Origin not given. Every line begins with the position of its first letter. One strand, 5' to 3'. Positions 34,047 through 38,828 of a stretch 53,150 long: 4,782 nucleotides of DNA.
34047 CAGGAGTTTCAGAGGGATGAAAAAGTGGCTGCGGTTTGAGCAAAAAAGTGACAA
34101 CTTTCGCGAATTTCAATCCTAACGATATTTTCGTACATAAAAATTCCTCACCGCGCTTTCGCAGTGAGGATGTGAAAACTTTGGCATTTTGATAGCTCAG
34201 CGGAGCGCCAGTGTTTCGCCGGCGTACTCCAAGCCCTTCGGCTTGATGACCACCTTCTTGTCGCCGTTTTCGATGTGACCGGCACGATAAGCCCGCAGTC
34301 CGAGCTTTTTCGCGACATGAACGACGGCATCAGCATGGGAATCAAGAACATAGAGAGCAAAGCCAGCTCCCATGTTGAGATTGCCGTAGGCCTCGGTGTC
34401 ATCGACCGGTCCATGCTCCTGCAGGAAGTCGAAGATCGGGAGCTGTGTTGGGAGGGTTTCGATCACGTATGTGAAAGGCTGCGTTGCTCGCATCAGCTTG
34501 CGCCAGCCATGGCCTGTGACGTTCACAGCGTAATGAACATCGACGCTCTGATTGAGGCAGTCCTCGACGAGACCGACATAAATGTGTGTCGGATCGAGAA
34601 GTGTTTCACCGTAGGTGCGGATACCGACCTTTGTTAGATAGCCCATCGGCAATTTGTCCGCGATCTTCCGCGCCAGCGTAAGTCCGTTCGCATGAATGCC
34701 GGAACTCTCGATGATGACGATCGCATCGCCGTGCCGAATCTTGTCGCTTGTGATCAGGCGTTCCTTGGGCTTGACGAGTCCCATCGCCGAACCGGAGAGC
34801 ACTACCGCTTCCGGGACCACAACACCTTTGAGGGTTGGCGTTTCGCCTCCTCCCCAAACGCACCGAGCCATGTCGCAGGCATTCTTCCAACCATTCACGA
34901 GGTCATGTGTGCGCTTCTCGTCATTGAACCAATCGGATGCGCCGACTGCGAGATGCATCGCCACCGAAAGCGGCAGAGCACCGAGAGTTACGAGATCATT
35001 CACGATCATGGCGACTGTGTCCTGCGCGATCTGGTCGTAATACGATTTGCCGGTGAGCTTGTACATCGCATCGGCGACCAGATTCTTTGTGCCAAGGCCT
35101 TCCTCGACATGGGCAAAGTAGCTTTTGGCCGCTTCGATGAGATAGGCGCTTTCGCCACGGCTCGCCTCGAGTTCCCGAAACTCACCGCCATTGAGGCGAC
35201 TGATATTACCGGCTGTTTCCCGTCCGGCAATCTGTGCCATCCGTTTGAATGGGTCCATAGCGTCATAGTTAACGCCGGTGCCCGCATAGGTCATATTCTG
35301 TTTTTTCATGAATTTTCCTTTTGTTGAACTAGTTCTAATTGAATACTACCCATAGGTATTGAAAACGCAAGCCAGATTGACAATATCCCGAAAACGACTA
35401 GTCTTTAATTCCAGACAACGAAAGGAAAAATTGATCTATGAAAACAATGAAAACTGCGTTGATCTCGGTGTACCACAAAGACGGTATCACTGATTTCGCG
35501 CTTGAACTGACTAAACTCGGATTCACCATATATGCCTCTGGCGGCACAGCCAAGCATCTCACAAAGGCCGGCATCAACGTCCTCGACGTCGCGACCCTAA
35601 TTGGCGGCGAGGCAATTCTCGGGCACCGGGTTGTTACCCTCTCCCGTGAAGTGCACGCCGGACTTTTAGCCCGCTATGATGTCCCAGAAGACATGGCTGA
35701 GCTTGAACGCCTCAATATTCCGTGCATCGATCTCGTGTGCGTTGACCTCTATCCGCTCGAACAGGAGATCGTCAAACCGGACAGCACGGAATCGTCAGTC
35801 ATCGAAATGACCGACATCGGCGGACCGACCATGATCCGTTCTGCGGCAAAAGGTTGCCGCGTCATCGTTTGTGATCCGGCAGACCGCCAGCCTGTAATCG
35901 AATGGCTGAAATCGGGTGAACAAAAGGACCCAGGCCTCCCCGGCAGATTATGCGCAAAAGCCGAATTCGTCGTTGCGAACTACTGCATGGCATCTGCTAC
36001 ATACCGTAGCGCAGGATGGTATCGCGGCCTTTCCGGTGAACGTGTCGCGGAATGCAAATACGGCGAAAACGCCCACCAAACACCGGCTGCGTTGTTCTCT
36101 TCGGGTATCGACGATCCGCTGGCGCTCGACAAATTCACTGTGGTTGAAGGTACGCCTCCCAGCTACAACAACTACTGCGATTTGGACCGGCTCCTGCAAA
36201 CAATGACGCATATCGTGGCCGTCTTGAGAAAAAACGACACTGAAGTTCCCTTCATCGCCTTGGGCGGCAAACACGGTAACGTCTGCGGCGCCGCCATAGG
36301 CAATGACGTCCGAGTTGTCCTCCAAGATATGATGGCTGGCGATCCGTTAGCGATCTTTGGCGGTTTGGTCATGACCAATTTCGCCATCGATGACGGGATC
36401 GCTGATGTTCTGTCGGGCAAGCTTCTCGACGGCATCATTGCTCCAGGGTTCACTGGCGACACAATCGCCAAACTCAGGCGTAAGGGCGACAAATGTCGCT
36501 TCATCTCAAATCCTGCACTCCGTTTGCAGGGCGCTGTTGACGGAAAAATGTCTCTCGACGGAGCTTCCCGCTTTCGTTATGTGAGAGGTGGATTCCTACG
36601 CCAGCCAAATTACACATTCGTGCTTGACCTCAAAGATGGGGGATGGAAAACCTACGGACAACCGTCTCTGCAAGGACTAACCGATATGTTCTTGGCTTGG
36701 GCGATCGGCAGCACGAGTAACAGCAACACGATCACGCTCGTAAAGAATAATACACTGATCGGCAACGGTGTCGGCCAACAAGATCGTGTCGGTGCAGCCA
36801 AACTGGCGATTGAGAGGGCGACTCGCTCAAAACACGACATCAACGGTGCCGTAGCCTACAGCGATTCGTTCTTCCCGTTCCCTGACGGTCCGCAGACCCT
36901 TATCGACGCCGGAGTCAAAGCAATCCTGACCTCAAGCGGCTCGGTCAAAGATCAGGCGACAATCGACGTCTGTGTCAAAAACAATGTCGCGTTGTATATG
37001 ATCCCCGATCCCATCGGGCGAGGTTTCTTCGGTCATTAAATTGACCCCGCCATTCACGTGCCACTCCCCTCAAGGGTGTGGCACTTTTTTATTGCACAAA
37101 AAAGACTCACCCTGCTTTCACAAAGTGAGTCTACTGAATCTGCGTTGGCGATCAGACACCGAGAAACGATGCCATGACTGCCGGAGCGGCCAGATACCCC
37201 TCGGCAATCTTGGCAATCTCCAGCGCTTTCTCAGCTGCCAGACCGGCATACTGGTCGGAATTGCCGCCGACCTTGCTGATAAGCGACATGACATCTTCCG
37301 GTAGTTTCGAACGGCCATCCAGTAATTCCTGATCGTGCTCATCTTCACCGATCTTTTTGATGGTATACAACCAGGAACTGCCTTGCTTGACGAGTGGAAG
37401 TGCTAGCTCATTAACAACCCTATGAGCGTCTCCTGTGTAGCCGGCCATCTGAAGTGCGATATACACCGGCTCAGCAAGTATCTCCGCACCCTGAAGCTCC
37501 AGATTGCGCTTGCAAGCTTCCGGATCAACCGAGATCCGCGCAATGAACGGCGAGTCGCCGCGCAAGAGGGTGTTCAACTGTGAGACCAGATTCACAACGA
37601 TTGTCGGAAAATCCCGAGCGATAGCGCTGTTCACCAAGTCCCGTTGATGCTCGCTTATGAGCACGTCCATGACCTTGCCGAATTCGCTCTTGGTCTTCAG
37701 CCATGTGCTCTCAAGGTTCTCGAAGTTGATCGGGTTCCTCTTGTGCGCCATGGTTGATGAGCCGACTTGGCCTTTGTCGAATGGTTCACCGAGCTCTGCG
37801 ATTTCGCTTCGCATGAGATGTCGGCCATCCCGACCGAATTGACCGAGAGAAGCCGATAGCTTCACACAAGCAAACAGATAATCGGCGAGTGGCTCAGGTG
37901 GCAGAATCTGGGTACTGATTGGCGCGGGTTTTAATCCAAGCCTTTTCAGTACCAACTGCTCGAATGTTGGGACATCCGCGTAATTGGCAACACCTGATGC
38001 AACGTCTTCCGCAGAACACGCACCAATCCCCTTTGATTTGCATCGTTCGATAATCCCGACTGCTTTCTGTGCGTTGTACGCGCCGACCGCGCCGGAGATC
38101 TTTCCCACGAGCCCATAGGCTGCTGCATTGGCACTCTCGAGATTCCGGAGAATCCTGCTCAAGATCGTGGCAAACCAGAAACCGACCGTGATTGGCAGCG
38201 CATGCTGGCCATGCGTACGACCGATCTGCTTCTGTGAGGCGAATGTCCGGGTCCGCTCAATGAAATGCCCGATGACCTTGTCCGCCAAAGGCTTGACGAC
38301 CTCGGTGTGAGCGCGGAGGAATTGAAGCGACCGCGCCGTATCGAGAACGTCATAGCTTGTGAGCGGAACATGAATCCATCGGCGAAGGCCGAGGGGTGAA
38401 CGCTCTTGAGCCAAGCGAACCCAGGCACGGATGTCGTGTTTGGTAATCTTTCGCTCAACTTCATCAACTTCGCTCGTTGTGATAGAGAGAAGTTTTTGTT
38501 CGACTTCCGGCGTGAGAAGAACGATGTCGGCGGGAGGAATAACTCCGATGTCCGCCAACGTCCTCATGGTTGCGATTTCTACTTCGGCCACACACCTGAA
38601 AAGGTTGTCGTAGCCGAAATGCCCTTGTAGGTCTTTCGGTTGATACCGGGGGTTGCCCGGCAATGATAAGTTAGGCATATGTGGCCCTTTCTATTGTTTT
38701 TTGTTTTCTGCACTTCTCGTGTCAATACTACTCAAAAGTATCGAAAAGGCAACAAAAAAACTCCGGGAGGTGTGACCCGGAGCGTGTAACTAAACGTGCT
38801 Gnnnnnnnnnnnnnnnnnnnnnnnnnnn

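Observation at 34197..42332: Late-purine-pathway block (purM, purH, purB, purCE) abutting the defence island, without purF/D/N/L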

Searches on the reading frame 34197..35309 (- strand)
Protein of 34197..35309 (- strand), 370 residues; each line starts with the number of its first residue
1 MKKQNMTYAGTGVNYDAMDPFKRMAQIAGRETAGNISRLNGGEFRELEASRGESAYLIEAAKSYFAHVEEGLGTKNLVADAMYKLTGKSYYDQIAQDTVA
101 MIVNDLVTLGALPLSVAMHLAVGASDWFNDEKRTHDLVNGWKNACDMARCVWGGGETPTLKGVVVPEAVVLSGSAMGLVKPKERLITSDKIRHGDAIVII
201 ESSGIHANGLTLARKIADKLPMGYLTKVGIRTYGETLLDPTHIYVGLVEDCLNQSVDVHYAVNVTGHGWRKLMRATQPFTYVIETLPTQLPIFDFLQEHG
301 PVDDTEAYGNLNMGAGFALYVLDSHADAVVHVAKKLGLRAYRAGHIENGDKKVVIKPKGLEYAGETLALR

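Call 5: search_protein_families(library=pfam, proteins=[window:34197-35309:-])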
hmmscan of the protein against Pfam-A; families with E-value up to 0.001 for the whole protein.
window:34197-35309:- (370 aa): 2 families
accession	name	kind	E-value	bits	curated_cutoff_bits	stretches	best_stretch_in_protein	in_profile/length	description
PF02769.27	AIRS_C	-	3.5e-11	44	23.1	1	193-354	2-153/156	AIR synthase related protein, C-terminal domain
PF00586.29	AIRS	-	2.4e-10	41.3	24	1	89-179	30-112/112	AIR synthase related protein, N-terminal domain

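Call 6: search_protein_families(library=ncbifam, proteins=[window:34197-35309:-])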
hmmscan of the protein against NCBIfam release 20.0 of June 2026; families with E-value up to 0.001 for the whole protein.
window:34197-35309:- (370 aa): 3 families
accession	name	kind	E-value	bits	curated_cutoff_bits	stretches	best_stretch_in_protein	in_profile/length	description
TIGR00878.1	purM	equivalog_domain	1.7e-54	185.3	236.35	1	7-348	2-331/332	phosphoribosylformylglycinamidine cyclo-ligase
TIGR01379.1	thiL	equivalog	4.1e-08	32.6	184.15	1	91-215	57-171/320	thiamine-phosphate kinase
NF004351.0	PRK05731.1-4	equivalog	2.3e-05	23.7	324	1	77-219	58-189/321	thiamine-phosphate kinase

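Call 20: search_solved_structures(query=window:34197-35309:-)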
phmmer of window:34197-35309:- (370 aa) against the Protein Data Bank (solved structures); distinct sequences matched with E-value up to 0.001: 20.
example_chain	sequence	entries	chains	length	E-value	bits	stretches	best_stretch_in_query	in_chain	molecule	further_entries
9k00_A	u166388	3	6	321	4.1e-35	124.6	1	49-359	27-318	Phosphoribosylformylglycinamidine cyclo-ligase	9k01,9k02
9k03_A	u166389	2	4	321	1e-34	123.3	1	49-359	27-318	Phosphoribosylformylglycinamidine cyclo-ligase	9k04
9k05_A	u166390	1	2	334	2.2e-34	122.3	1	7-359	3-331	Phosphoribosylformylglycinamidine cyclo-ligase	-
9vnv_A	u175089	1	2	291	2.4e-34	122.1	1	55-359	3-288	Phosphoribosylformylglycinamidine cyclo-ligase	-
9k06_A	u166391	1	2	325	5.5e-34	120.9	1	62-359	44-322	Phosphoribosylformylglycinamidine cyclo-ligase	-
9vnw_A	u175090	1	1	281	6e-33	117.5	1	67-359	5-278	Phosphoribosylformylglycinamidine cyclo-ligase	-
9vnu_A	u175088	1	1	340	1.3e-32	116.5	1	89-359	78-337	Phosphoribosylformylglycinamidine cyclo-ligase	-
9jzy_A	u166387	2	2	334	5.9e-32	114.3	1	52-360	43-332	Phosphoribosylformylglycinamidine cyclo-ligase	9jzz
2z01_A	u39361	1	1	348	3.3e-30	108.5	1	90-349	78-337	Phosphoribosylformylglycinamidine cyclo-ligase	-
3p4e_A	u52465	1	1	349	4.5e-30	108.1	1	71-347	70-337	Phosphoribosylformylglycinamidine cyclo-ligase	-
2btu_A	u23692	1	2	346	2.9e-29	105.4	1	70-344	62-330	PHOSPHORIBOSYL-AMINOIMIDAZOLE SYNTHETASE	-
9jzw_A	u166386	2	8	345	1.2e-27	100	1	89-352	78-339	Phosphoribosylformylglycinamidine cyclo-ligase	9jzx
1cli_A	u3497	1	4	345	1.2e-27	100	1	89-352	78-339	PROTEIN (PHOSPHORIBOSYL-AMINOIMIDAZOLE SYNTHETASE)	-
2v9y_A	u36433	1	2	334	1.5e-25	93.2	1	69-331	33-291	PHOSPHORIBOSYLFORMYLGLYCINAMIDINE CYCLO-LIGASE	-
3m84_A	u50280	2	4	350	2.5e-25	92.5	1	70-353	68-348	Phosphoribosylformylglycinamidine cyclo-ligase | Phosphoribosylaminoimidazole (AIR) synthetase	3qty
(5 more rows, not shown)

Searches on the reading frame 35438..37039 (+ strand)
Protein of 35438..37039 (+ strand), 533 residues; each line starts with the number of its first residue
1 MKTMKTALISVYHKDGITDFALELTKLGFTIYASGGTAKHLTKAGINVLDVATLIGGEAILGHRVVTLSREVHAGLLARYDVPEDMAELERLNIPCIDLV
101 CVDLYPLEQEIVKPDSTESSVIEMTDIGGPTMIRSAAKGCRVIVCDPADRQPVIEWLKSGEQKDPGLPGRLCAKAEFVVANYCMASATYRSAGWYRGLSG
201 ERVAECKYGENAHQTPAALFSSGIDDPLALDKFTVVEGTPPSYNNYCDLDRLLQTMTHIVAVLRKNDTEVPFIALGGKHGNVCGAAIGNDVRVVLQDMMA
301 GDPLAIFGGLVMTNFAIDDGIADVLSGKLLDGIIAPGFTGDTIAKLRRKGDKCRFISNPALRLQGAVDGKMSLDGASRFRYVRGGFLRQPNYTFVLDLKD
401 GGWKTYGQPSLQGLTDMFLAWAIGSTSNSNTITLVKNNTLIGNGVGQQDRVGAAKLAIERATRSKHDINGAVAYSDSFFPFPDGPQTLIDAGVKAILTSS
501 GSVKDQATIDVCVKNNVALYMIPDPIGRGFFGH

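Call 5: search_protein_families(library=pfam, proteins=[window:35438-37039:+])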
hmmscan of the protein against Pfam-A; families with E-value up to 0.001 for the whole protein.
window:35438-37039:+ (533 aa): 2 families
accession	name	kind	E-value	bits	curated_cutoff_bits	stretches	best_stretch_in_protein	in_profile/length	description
PF01808.24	AICARFT_IMPCHas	-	1.8e-46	159.5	25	1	142-460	9-311/311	AICARFT/IMPCHase bienzyme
PF02142.27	MGS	-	1.3e-13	51.3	24.1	1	17-131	2-94/94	MGS-like domain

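Call 6: search_protein_families(library=ncbifam, proteins=[window:35438-37039:+])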
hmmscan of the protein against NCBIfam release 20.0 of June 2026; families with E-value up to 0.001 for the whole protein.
window:35438-37039:+ (533 aa): 3 families
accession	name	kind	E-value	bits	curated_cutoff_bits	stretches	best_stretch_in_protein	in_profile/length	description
NF002049.0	PRK00881.1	equivalog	4.2e-110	369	402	1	2-521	3-502/510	bifunctional phosphoribosylaminoimidazolecarboxamide formyltransferase/IMP cyclohydrolase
TIGR00355.1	purH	equivalog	3.1e-88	296.8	528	1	5-520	1-502/511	bifunctional phosphoribosylaminoimidazolecarboxamide formyltransferase/IMP cyclohydrolase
NF005492.0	PRK07106.1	equivalog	1.8e-17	63.4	415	1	205-349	5-155/390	phosphoribosylaminoimidazolecarboxamide formyltransferase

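Call 21: search_solved_structures(query=window:35438-37039:+)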
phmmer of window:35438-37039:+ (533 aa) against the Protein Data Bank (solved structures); distinct sequences matched with E-value up to 0.001: 10.
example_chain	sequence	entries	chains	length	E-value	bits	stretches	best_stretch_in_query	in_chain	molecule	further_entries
3zzm_A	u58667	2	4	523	4.3e-65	224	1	4-521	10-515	BIFUNCTIONAL PURINE BIOSYNTHESIS PROTEIN PURH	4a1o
4ehi_A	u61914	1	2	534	9.1e-65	222.9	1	6-521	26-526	Bifunctional purine biosynthesis protein PurH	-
9ou7_DA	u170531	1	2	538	1.8e-62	215.4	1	4-518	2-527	Bifunctional phosphoribosylaminoimidazolecarboxamide formyltransferase/IMP cyclohydrolase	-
1p4r_A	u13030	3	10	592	6.9e-53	183.7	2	5-288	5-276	Bifunctional purine biosynthesis protein PURH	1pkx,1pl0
5uy8_A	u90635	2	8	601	8.4e-53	183.4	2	6-288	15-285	Bifunctional purine biosynthesis protein PURH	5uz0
1g8m_A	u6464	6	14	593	1.2e-48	169.7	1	5-462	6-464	AICAR TRANSFORMYLASE-IMP CYCLOHYDROLASE | Bifunctional purine biosynthesis protein PURH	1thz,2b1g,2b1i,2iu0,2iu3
1m9n_A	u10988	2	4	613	1.4e-48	169.5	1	5-462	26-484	AICAR TRANSFORMYLASE-IMP CYCLOHYDROLASE | Bifunctional purine biosynthesis protein PURH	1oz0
7mgq_A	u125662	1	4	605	5.2e-45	157.7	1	6-461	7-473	5-aminoimidazole-4-carboxamide ribonucleotide formyltransferase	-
1zcz_A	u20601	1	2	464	3.5e-39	138.5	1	4-526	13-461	Bifunctional purine biosynthesis protein purH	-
6nko_A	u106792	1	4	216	1.5e-19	73.7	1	7-181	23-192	ForH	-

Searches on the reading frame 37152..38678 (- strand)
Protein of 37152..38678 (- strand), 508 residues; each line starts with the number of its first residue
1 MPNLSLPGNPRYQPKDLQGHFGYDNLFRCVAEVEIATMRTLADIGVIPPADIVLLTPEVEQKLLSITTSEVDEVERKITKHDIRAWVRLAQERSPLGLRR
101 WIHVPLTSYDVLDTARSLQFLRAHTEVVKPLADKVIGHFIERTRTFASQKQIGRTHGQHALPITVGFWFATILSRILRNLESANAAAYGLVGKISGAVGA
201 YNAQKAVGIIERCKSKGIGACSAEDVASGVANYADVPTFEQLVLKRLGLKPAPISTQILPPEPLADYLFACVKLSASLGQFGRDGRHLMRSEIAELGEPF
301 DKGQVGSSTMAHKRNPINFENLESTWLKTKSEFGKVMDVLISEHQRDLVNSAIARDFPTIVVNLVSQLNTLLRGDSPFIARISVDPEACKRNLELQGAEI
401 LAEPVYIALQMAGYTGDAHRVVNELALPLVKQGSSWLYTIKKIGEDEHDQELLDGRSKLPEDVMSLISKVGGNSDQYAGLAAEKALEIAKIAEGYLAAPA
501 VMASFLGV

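Call 5: search_protein_families(library=pfam, proteins=[window:37152-38678:-])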
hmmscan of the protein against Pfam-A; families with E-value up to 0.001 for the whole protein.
window:37152-38678:- (508 aa): 2 families
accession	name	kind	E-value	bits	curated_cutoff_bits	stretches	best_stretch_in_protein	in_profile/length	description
PF00206.25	Lyase_1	-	1.5e-28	100.6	27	2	94-206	97-210/312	Lyase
PF08328.16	ASL_C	-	1.1e-06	29.1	35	1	342-415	1-69/115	Adenylosuccinate lyase C-terminal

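Call 6: search_protein_families(library=ncbifam, proteins=[window:37152-38678:-])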
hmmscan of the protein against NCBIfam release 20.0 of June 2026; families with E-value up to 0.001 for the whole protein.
window:37152-38678:- (508 aa): 11 families
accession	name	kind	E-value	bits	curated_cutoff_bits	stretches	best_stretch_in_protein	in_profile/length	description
TIGR00928.1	purB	equivalog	2.4e-78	263.8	326.2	1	11-431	4-390/436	adenylosuccinate lyase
NF006764.0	PRK09285.1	equivalog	3.1e-45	154.4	446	2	14-206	20-219/456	adenylosuccinate lyase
NF006500.1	PRK08937.2-4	subfamily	1.4e-35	123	626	2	244-431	215-398/448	adenylosuccinate lyase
NF052536.2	CoM_syn_XcbD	exception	1.2e-31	109.9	600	2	240-435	211-402/443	3-sulfopropionylcysteine synthase XcbD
NF006554.0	PRK09053.1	equivalog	4.5e-31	108.1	595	2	274-435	246-404/453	3-carboxy-cis,cis-muconate cycloisomerase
TIGR02426.1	protocat_pcaB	equivalog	1.9e-26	92.8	355.75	1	20-347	14-306/338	3-carboxy-cis,cis-muconate cycloisomerase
NF052556.1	NtrsucLyaStm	equivalog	1.2e-18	67.2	650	1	30-409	40-397/466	nitrosuccinate lyase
NF004631.0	PRK05975.1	equivalog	2.1e-13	50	371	2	29-200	32-200/352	3-carboxy-cis,cis-muconate cycloisomerase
TIGR00979.1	fumC_II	equivalog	2e-05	23.6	664.75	1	107-190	136-219/458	class II fumarate hydratase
NF008909.0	PRK12273.1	subfamily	4.2e-05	22.6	510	0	110-184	145-218/474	aspartate ammonia-lyase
TIGR00838.1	argH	equivalog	0.00019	20.6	279.5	1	26-181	27-179/455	argininosuccinate lyase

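Call 22: search_solved_structures(query=window:37152-38678:-)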
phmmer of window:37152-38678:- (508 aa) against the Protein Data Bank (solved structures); distinct sequences matched with E-value up to 0.001: 44.
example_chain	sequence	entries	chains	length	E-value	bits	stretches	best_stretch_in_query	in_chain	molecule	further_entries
1f1o_A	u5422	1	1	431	1.2e-46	162.7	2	11-201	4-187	ADENYLOSUCCINATE LYASE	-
2pfm_A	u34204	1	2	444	9.2e-41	143.3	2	11-201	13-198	Adenylosuccinate lyase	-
2x75_A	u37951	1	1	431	1.3e-38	136.2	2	11-201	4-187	ADENYLOSUCCINATE LYASE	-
8jbd_A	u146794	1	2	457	1.8e-38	135.8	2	227-441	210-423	Adenylosuccinate lyase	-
1c3c_A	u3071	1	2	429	3.5e-38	134.8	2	230-452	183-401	PROTEIN (ADENYLOSUCCINATE LYASE)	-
1c3u_A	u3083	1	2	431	3.5e-38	134.8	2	230-452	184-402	ADENYLOSUCCINATE LYASE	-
4eei_A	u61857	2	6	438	6e-31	111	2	242-450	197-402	Adenylosuccinate lyase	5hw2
7t24_A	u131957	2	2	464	1.6e-25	93.1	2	67-204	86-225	Adenylosuccinate lyase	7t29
1dof_A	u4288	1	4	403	1.2e-24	90.2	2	9-209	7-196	ADENYLOSUCCINATE LYASE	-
1q5n_A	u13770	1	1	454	1.4e-23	86.6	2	15-208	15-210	3-carboxy-cis,cis-muconate cycloisomerase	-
4nsl_A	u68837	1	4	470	5.4e-23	84.7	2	69-206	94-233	Adenylosuccinate lyase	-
2pts_A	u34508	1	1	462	5.5e-23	84.7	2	16-206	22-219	Adenylosuccinate lyase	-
3gzh_A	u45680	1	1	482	7.8e-23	84.2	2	16-206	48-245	Adenylosuccinate lyase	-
2ptq_A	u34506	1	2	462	5.2e-22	81.5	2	238-413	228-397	Adenylosuccinate lyase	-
5e3v_A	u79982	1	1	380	5.4e-22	81.4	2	17-206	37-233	Adenylosuccinate lyase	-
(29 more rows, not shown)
